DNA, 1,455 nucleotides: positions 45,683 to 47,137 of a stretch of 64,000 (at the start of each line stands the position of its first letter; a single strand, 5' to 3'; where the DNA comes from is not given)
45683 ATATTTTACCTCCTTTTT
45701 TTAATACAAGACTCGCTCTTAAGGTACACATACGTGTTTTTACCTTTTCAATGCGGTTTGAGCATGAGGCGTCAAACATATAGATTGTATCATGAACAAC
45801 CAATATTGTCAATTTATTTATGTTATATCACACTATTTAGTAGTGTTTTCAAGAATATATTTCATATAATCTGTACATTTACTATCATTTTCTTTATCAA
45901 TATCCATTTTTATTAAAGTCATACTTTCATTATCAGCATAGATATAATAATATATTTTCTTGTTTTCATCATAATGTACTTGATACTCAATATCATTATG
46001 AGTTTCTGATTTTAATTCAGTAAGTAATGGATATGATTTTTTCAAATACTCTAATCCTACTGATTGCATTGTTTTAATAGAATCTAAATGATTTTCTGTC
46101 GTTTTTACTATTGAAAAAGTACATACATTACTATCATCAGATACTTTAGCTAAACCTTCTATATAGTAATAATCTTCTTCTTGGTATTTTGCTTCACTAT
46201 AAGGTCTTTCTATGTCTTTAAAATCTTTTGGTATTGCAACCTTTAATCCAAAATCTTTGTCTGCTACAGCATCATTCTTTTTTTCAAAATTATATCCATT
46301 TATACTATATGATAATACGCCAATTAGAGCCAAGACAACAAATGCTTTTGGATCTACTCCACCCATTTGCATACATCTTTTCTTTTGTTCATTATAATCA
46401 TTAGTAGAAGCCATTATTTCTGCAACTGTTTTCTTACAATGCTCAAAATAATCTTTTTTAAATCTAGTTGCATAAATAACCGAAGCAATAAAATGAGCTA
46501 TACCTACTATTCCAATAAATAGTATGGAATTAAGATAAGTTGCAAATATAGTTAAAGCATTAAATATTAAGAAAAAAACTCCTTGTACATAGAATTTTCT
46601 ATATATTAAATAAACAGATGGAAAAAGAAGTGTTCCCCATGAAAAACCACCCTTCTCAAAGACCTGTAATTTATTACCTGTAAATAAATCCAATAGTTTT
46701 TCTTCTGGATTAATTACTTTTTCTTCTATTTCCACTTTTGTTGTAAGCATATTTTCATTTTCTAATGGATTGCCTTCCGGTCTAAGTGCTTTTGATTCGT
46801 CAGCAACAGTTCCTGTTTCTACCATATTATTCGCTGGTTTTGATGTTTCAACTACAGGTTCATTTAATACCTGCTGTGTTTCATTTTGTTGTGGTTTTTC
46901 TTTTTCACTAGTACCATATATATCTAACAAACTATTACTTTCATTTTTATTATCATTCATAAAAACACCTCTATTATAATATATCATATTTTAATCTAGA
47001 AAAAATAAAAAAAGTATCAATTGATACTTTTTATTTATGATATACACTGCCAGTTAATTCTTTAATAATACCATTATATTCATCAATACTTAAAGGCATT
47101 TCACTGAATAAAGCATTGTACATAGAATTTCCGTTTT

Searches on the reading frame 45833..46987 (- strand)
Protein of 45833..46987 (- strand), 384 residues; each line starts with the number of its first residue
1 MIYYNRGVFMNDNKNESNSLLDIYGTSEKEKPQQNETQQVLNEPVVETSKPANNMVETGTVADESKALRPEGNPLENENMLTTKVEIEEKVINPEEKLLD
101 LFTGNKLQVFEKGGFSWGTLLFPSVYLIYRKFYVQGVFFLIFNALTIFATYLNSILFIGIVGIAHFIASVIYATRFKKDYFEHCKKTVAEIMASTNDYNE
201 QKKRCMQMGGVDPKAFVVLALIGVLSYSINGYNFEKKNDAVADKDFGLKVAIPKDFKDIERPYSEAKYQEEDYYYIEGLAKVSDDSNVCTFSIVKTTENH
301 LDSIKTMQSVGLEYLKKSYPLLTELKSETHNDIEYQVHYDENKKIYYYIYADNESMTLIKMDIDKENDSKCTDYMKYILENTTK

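Call 64: search_protein_families(library=pfam, proteins=[window:45833-46987:-], max_evalue=0.01)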
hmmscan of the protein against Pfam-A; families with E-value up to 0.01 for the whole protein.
window:45833-46987:- (384 aa): 1 family
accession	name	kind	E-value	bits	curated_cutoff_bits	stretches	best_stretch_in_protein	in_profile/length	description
PF10947.13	DUF2628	-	0.00072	20.4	23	1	105-153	9-62/93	Protein of unknown function (DUF2628)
